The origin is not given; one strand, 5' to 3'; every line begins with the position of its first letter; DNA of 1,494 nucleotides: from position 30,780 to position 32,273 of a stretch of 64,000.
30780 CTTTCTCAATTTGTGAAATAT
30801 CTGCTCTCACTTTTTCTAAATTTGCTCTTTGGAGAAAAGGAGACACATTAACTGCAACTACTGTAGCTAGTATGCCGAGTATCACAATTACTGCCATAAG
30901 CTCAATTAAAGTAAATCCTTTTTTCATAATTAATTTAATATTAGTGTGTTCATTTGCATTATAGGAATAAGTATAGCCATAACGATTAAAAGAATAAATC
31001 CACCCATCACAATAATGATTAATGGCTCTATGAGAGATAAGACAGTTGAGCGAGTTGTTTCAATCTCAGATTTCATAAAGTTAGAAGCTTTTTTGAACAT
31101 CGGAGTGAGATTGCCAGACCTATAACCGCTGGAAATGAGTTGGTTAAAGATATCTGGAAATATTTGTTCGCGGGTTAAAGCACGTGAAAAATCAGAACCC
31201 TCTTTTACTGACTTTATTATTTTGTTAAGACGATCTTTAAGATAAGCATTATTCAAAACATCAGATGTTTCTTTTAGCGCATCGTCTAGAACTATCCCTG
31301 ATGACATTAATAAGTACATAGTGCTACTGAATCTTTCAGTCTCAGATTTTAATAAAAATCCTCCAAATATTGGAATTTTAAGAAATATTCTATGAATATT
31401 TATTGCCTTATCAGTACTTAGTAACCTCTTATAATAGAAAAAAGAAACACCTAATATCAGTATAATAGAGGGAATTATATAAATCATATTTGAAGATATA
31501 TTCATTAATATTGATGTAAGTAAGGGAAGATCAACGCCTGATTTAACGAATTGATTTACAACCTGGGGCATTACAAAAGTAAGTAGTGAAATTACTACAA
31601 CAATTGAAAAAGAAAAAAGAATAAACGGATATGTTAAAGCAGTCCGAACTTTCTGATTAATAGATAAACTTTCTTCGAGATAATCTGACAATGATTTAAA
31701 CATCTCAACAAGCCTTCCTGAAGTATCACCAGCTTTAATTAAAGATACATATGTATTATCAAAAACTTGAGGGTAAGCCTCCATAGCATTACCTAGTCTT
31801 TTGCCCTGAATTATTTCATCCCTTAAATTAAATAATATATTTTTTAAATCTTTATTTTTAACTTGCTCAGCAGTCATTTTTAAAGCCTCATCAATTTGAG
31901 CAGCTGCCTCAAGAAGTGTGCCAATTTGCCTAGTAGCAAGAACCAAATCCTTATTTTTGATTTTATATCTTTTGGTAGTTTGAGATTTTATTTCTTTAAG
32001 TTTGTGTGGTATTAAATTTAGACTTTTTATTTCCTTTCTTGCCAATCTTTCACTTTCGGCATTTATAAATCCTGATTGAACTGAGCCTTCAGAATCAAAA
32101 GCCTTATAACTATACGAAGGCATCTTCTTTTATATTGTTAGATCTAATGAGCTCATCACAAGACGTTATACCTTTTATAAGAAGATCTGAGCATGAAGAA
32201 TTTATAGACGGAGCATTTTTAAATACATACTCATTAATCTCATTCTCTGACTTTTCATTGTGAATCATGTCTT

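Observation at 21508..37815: A complete minimal T2SS embedded between phoBR and phosphate-scavenging genes in one 16-kb co-directional array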

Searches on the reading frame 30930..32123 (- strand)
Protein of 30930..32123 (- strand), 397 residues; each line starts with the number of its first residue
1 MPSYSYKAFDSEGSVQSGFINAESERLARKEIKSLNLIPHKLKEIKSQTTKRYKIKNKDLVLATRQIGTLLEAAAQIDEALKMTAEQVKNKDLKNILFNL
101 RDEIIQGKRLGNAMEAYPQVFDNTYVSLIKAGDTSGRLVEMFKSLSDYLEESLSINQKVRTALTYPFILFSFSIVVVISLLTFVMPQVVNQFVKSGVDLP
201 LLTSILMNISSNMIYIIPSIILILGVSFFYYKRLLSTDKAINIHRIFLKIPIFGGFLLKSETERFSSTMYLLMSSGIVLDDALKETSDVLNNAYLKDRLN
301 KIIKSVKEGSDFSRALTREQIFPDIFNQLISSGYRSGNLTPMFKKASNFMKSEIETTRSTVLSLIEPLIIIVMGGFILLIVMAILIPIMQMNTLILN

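Call 3: search_protein_families(library=pfam, proteins=[window:30930-32123:-], max_evalue=0.01)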
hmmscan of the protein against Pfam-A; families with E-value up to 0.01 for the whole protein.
window:30930-32123:- (397 aa): 1 family
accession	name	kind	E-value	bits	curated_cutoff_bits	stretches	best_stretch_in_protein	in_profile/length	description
PF00482.28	T2SSF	-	1.6e-53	180.4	25.2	2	265-387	1-125/125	Type II secretion system (T2SS), protein F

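Call 10: find_encoding_contigs(protein=window:30930-32123:-, flank=10000, max_places=10)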
Protein window:30930-32123:- (397 aa): 23 contigs read that carry it; 10 places shown.
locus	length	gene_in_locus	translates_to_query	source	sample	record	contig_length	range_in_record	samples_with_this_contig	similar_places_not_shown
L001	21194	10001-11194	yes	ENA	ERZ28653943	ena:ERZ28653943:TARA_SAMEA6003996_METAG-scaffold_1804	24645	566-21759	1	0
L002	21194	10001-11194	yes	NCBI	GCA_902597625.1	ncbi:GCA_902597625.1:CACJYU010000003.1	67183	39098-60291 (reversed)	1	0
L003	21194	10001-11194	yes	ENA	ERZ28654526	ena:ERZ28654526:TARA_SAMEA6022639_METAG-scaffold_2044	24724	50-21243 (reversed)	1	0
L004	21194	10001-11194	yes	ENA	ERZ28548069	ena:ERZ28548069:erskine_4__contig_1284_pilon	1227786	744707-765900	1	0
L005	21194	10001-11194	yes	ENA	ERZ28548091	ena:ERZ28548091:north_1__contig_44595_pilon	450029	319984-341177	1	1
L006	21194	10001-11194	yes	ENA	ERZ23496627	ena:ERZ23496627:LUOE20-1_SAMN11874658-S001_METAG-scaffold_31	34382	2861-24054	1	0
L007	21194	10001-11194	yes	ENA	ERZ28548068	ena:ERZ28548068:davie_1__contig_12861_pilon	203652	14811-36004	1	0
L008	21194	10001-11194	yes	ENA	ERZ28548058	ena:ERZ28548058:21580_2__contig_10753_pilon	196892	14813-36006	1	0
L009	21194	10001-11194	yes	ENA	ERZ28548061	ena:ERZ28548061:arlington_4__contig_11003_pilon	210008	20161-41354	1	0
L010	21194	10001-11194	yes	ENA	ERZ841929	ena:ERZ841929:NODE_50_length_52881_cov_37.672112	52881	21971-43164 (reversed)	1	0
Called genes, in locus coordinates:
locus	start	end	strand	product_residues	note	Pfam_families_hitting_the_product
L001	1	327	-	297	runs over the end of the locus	?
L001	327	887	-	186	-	PF02622:DUF179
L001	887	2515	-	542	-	PF00501:AMP-binding, PF13193:AMP-binding_C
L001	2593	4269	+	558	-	PF00501:AMP-binding, PF13193:AMP-binding_C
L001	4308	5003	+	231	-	PF00072:Response_reg, PF00486:Trans_reg_C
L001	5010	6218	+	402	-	PF00512:HisKA, PF02518:HATPase_c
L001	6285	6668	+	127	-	-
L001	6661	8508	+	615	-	PF21305:type_II_gspD_N0, PF03958:Secretin_N, PF00263:Secretin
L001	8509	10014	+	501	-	PF00437:T2SSE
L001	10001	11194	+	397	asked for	PF28597:T2SSF_N, PF00482:T2SSF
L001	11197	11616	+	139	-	PF07963:N_methyl, PF08334:T2SSG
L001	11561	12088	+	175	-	PF07963:N_methyl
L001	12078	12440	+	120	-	PF07963:N_methyl (weak), PF02501:T2SSI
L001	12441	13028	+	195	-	PF07963:N_methyl, PF11612:T2SSJ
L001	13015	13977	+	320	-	PF21687:T2SSK_1st, PF03934:T2SSK (weak)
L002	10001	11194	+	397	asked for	PF28597:T2SSF_N, PF00482:T2SSF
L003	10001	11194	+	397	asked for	PF28597:T2SSF_N, PF00482:T2SSF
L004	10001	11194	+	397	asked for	PF28597:T2SSF_N, PF00482:T2SSF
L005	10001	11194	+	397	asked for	PF28597:T2SSF_N, PF00482:T2SSF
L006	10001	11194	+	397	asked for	PF28597:T2SSF_N, PF00482:T2SSF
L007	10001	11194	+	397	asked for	PF28597:T2SSF_N, PF00482:T2SSF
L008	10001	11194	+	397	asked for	PF28597:T2SSF_N, PF00482:T2SSF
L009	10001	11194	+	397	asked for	PF28597:T2SSF_N, PF00482:T2SSF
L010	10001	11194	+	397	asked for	PF28597:T2SSF_N, PF00482:T2SSF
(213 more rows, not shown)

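Call 12: find_homologous_proteins(query=window:30930-32123:-, max_evalue=1e-20)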
Query window:30930-32123:- (397 aa): 1671 proteins with E <= 1e-20 among 8000 candidates; the best 120 are listed.
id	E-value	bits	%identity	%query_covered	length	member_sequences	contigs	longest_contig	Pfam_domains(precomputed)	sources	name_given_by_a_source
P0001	1.8e-238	809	97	100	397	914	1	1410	PF00482.29,PF28597.1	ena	-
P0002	4.3e-227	771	94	100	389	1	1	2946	PF00482.29,PF28597.1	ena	-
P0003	3.1e-219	746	88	100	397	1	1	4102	PF00482.29,PF28597.1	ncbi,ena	-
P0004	1.0e-218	744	88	100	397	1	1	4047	PF00482.29,PF28597.1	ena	-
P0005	3.4e-195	667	92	87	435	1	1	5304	PF00005.34,PF00482.29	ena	-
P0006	1.2e-183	629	94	80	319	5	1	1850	PF00482.29,PF28597.1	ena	-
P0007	8.9e-158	543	65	100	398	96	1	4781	PF00482.29,PF28597.1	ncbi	-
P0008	2.7e-137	476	58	100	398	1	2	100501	PF00482.29,PF28597.1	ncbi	-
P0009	5.1e-137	475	59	100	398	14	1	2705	PF00482.29,PF28597.1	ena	-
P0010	1.2e-136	474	58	100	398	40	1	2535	PF00482.29,PF28597.1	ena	-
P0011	2.6e-136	473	58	100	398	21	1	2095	PF00482.29,PF28597.1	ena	-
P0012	1.4e-135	470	58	100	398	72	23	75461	PF00482.29,PF28597.1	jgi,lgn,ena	jgi:general secretion pathway protein F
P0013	4.0e-135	469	99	58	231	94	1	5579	PF00482.29,PF28597.1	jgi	-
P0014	9.1e-135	468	58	100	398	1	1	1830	PF00482.29,PF28597.1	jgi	jgi:general secretion pathway protein F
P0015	8.9e-134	465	57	100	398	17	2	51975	PF00482.29,PF28597.1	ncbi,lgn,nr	ncbi:type II secretion system F family protein [Gammaproteobacteria bacterium]|nr:type II secretion 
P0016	3.0e-133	463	58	100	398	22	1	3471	PF00482.29,PF28597.1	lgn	-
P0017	3.6e-133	463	58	99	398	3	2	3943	PF00482.29,PF28597.1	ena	-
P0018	6.3e-133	462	56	100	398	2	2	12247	PF00482.29,PF28597.1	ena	-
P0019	3.1e-132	459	56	100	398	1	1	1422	PF00482.29,PF28597.1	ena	-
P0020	5.3e-132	459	56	100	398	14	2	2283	PF00482.29,PF28597.1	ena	-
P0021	6.0e-132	459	56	100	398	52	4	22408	PF20990.3,PF00482.29,PF28597.1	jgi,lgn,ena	-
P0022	1.6e-131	457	56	100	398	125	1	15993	PF00482.29,PF28597.1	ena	-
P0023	1.8e-131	457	58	100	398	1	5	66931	PF00482.29,PF28597.1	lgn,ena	-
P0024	2.1e-131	457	56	100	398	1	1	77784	PF00482.29,PF28597.1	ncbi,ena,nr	ncbi:type II secretion system F family protein [Gammaproteobacteria bacterium]|nr:type II secretion 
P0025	2.1e-131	457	56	100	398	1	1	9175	PF00482.29,PF28597.1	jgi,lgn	jgi:general secretion pathway protein F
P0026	3.0e-131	456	56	100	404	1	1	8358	PF20990.3,PF00482.29,PF28597.1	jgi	-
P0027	3.1e-131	456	56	100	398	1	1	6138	PF00482.29,PF28597.1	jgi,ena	jgi:general secretion pathway protein F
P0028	3.3e-131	456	56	100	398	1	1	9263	PF00482.29,PF28597.1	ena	-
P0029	3.7e-131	456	56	100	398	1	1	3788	PF00482.29,PF28597.1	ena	-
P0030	4.4e-131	456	56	100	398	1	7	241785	PF00482.29,PF28597.1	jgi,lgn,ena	jgi:general secretion pathway protein F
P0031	5.6e-131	455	56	100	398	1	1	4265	PF00482.29,PF28597.1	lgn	-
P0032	5.9e-131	455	56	100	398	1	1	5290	PF00482.29,PF28597.1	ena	-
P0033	6.1e-131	455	58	100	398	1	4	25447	PF00482.29,PF28597.1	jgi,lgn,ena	jgi:general secretion pathway protein F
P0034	6.3e-131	455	56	100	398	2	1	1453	PF00482.29,PF28597.1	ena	-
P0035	6.3e-131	455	56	100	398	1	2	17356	PF00482.29,PF28597.1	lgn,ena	-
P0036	6.5e-131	455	56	100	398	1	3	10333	PF00482.29,PF28597.1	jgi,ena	jgi:general secretion pathway protein F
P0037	7.7e-131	455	56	100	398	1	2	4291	PF00482.29,PF28597.1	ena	-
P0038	7.9e-131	455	56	100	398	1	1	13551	PF00482.29,PF28597.1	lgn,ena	-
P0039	8.7e-131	455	56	100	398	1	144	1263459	PF00482.29,PF28597.1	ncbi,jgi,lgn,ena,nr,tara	ncbi:type II secretion system F family protein [Gammaproteobacteria bacterium]|nr:type II secretion 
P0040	9.3e-131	455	56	100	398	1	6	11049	PF00482.29,PF28597.1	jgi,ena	-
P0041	9.3e-131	455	56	100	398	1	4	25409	PF00482.29,PF28597.1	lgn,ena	-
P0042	9.5e-131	455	56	100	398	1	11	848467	PF00482.29,PF28597.1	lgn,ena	-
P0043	9.6e-131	455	56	100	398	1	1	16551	PF00482.29,PF28597.1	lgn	-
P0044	1.0e-130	454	56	100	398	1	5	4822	PF00482.29,PF28597.1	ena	-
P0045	1.0e-130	454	56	100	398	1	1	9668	PF00482.29,PF28597.1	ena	-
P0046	1.0e-130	454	56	100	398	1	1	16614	PF00482.29,PF28597.1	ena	-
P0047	1.2e-130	454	56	100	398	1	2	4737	PF00482.29,PF28597.1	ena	-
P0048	1.2e-130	454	56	100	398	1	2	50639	PF00482.29,PF28597.1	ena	-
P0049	1.3e-130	454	56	100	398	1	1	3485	PF00482.29,PF28597.1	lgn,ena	-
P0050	1.3e-130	454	56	100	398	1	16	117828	PF00482.29,PF28597.1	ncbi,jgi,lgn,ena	-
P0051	1.4e-130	454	56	100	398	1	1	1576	PF00482.29,PF28597.1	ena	-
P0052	1.4e-130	454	55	100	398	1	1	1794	PF00482.29,PF28597.1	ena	-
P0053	1.5e-130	454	58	100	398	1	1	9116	PF00482.29,PF28597.1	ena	-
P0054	1.7e-130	454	56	100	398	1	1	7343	PF00482.29,PF28597.1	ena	-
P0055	2.4e-130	453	56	100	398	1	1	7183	PF00482.29,PF28597.1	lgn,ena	-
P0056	3.0e-130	453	55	100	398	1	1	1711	PF00482.29,PF28597.1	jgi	jgi:general secretion pathway protein F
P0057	3.5e-130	453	57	100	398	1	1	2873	PF00482.29,PF28597.1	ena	-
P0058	5.0e-130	452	56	100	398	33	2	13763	PF00482.29,PF28597.1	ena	-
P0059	5.4e-130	452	56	100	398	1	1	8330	PF00482.29,PF28597.1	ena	-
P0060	7.1e-130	452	58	100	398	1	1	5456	PF00482.29,PF28597.1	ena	-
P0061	7.8e-130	452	55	99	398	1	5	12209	PF00482.29,PF28597.1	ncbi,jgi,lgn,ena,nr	ncbi:MAG: type II secretion system protein F [Gammaproteobacteria bacterium]|nr:type II secretion sy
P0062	8.8e-130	451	57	100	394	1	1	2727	PF00482.29,PF28597.1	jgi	-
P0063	1.8e-129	450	55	99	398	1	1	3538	PF00482.29,PF28597.1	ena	-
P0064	2.8e-129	450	57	100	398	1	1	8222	PF00482.29,PF28597.1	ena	-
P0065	4.2e-129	449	56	100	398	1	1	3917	PF00482.29,PF28597.1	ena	-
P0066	1.1e-128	448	56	100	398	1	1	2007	PF00482.29,PF28597.1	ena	-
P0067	1.2e-128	448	56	100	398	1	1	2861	PF00482.29,PF28597.1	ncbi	-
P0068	1.3e-128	448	57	100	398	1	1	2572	PF00482.29,PF28597.1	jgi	-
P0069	1.4e-128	447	57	100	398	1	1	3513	PF00482.29,PF28597.1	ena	-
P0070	1.8e-128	447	57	100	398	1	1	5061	PF20990.3,PF00482.29,PF28597.1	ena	-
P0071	1.8e-128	447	57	100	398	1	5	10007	PF20990.3,PF00482.29,PF28597.1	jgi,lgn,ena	jgi:type II secretory pathway component PulF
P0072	2.4e-128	447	56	100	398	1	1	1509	PF00482.29,PF28597.1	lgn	-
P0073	2.5e-128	447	57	100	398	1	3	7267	PF00482.29,PF28597.1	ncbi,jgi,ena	-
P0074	3.4e-128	446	57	100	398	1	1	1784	PF20990.3,PF00482.29,PF28597.1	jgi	jgi:type II secretory pathway component PulF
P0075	3.8e-128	446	56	100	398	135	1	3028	PF00482.29,PF28597.1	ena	-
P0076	4.0e-128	446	55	100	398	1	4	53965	PF00482.29,PF28597.1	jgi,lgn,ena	-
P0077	4.5e-128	446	58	100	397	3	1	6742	PF20990.3,PF00482.29,PF28597.1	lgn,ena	-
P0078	5.0e-128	446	57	100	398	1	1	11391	PF20990.3,PF00482.29,PF28597.1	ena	-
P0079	5.0e-128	446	55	100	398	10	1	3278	PF00482.29,PF28597.1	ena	-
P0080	5.2e-128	446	57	100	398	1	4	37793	PF00482.29,PF28597.1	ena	-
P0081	7.1e-128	445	57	100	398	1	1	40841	PF00482.29,PF28597.1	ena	-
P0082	7.3e-128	445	57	100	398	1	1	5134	PF20990.3,PF00482.29,PF28597.1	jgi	-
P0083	9.6e-128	445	56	100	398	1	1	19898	PF20990.3,PF00482.29,PF28597.1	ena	-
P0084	1.1e-127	445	56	99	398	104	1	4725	PF00482.29,PF28597.1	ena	-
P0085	1.1e-127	444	56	100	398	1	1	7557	PF20990.3,PF00482.29,PF28597.1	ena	-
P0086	1.2e-127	444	57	100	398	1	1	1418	PF00482.29,PF28597.1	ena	-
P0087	1.2e-127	444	57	100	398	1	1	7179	PF20990.3,PF00482.29,PF28597.1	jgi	-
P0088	1.3e-127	444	57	100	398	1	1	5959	PF20990.3,PF00482.29,PF28597.1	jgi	-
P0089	1.3e-127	444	57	100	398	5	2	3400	PF20990.3,PF00482.29,PF28597.1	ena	-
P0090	1.4e-127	444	57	100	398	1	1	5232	PF20990.3,PF00482.29,PF28597.1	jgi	-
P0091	1.6e-127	444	57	100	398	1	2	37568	PF00482.29,PF28597.1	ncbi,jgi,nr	ncbi:type II secretion system F family protein [Gammaproteobacteria bacterium]|jgi:general secretion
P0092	1.8e-127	444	55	99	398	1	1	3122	PF00482.29,PF28597.1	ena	-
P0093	1.9e-127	444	56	100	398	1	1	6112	PF20990.3,PF00482.29,PF28597.1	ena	-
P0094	2.0e-127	444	55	99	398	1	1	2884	PF00482.29,PF28597.1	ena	-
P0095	2.0e-127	444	56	100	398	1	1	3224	PF20990.3,PF00482.29,PF28597.1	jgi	-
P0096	2.1e-127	444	57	100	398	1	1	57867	PF00482.29,PF28597.1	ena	-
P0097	2.2e-127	444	55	99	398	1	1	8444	PF00482.29,PF28597.1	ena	-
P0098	2.3e-127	443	56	100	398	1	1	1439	PF00482.29,PF28597.1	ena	-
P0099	2.3e-127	443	56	100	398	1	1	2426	PF20990.3,PF00482.29,PF28597.1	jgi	-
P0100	2.4e-127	443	56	100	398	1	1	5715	PF20990.3,PF00482.29,PF28597.1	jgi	-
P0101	2.5e-127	443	57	100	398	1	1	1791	PF20990.3,PF00482.29,PF28597.1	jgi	-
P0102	2.5e-127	443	57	100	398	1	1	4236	PF20990.3,PF00482.29,PF28597.1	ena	-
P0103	2.6e-127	443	56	100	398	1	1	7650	PF20990.3,PF00482.29,PF28597.1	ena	-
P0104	2.6e-127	443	57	100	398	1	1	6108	PF20990.3,PF00482.29,PF28597.1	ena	-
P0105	2.8e-127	443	56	100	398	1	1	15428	PF00482.29,PF28597.1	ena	-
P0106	3.3e-127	443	57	100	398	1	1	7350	PF20990.3,PF00482.29,PF28597.1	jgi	-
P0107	3.8e-127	443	56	100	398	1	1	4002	PF20990.3,PF00482.29,PF28597.1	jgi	-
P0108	3.8e-127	443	55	99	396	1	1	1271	PF00482.29,PF28597.1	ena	-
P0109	4.1e-127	443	56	100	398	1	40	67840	PF00482.29,PF28597.1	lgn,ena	-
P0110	4.4e-127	443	54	99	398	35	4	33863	PF00482.29,PF28597.1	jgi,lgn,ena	jgi:general secretion pathway protein F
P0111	4.4e-127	443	56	99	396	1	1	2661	PF00482.29,PF28597.1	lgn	-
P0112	4.4e-127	443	57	100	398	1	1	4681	PF00482.29,PF28597.1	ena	-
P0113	4.5e-127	442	56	100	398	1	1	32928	PF00482.29,PF28597.1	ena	-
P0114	4.6e-127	442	55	100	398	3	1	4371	PF00482.29,PF28597.1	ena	-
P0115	4.8e-127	442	56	100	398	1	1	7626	PF00482.29,PF28597.1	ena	-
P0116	5.2e-127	442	56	100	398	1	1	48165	PF00482.29,PF28597.1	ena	-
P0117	5.2e-127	442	56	100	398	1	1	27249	PF00482.29,PF28597.1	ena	-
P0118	5.4e-127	442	55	99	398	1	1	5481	PF00482.29,PF28597.1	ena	-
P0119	5.5e-127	442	57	100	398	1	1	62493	PF20990.3,PF00482.29,PF28597.1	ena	-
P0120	5.6e-127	442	57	100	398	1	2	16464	PF00482.29,PF28597.1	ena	-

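Call 14: find_related_loci(query=A1, collection=genome_contigs, flank=10000)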
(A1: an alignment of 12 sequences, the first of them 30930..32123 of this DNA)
Query A1 (397 aa) in genome_contigs; peptide patterns used: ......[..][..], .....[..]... (x = any residue, [..] = any of these).
120 stretches matched a pattern; 92 encode a relative of the query (tblastn E <= 1e-3); the best 80 are kept; 80 distinct loci.
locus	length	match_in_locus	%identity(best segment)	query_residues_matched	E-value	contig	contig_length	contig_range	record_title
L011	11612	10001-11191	98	1-397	0e+0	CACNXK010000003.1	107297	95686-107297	MAG: uncultured SAR86 cluster bacterium isolate AH-287-G07 genome assembly, contig: AH-287-G07_NODE_3, whole genome shot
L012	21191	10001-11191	95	1-397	0e+0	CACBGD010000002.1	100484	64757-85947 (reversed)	uncultured SAR86 cluster bacterium isolate AG-349-N21 genome assembly, contig: AG-349-N21_NODE_2, whole genome shotgun s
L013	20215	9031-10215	95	1-395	0e+0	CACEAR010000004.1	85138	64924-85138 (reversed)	uncultured SAR86 cluster bacterium isolate AG-390-J09 genome assembly, contig: AG-390-J09_NODE_4, whole genome shotgun s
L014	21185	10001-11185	95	1-395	0e+0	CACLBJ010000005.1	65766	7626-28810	uncultured SAR86 cluster bacterium isolate AG-461-E16 genome assembly, contig: AG-461-E16_NODE_5, whole genome shotgun s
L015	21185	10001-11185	94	1-395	0e+0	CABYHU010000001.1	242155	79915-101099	MAG: uncultured SAR86 cluster bacterium isolate AG-894-D08 genome assembly, contig: AG-894-D08_NODE_1, whole genome shot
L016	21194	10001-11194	64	1-397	6e-160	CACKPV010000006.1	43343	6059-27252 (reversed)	uncultured SAR86 cluster bacterium isolate AG-917-I09 genome assembly, contig: AG-917-I09_NODE_6, whole genome shotgun s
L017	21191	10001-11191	56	1-396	5e-142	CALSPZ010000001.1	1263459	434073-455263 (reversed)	MAG: uncultured SAR86 cluster bacterium isolate C_MB12 genome assembly, contig: contig_3776_C_MB12, whole genome shotgun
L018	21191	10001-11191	58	1-396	5e-142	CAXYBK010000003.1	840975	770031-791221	MAG: uncultured SAR86 cluster bacterium isolate FRAM_RAS_F4_07_1819_4-MAG_13 genome assembly, contig: FRAM_RAS_F4_07_181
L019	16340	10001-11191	55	1-396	2e-141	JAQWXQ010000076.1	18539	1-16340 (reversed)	MAG: SAR86 cluster bacterium isolate cluster3_bin.34 k119_798597, whole genome shotgun sequence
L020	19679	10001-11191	58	1-396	3e-141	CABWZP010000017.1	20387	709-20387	MAG: uncultured SAR86 cluster bacterium isolate AG-313-D02 genome assembly, contig: AG-313-D02_NODE_17, whole genome sho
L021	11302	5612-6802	56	1-396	1e-140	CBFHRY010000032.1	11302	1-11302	MAG: Gammaproteobacteria bacterium isolate AGTU_67_bin_73_strict genome assembly, contig: AGTU_67_bin_73_strict_c32, who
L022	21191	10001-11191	58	1-396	2e-140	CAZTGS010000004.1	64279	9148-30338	MAG TPA_asm: uncultured Gammaproteobacteria bacterium isolate binchicken_co317_93 genome assembly, contig: NODE_329_leng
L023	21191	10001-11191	55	1-396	3e-139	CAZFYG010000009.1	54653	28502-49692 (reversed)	MAG TPA_asm: uncultured Gammaproteobacteria bacterium isolate binchicken_co285_261 genome assembly, contig: NODE_399_len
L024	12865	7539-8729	57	1-396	2e-139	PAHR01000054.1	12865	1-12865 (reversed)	MAG: Pelagibacteraceae bacterium isolate NAT182 MHASMcontig_1449273, whole genome shotgun sequence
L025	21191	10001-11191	57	1-396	1e-137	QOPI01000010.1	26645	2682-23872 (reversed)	MAG: SAR86 cluster bacterium isolate MED-G78 SAR86-MED-G78-C10, whole genome shotgun sequence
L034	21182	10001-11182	55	1-394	2e-134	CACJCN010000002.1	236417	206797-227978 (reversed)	uncultured SAR86 cluster bacterium isolate AG-914-M15 genome assembly, contig: AG-914-M15_NODE_2, whole genome shotgun s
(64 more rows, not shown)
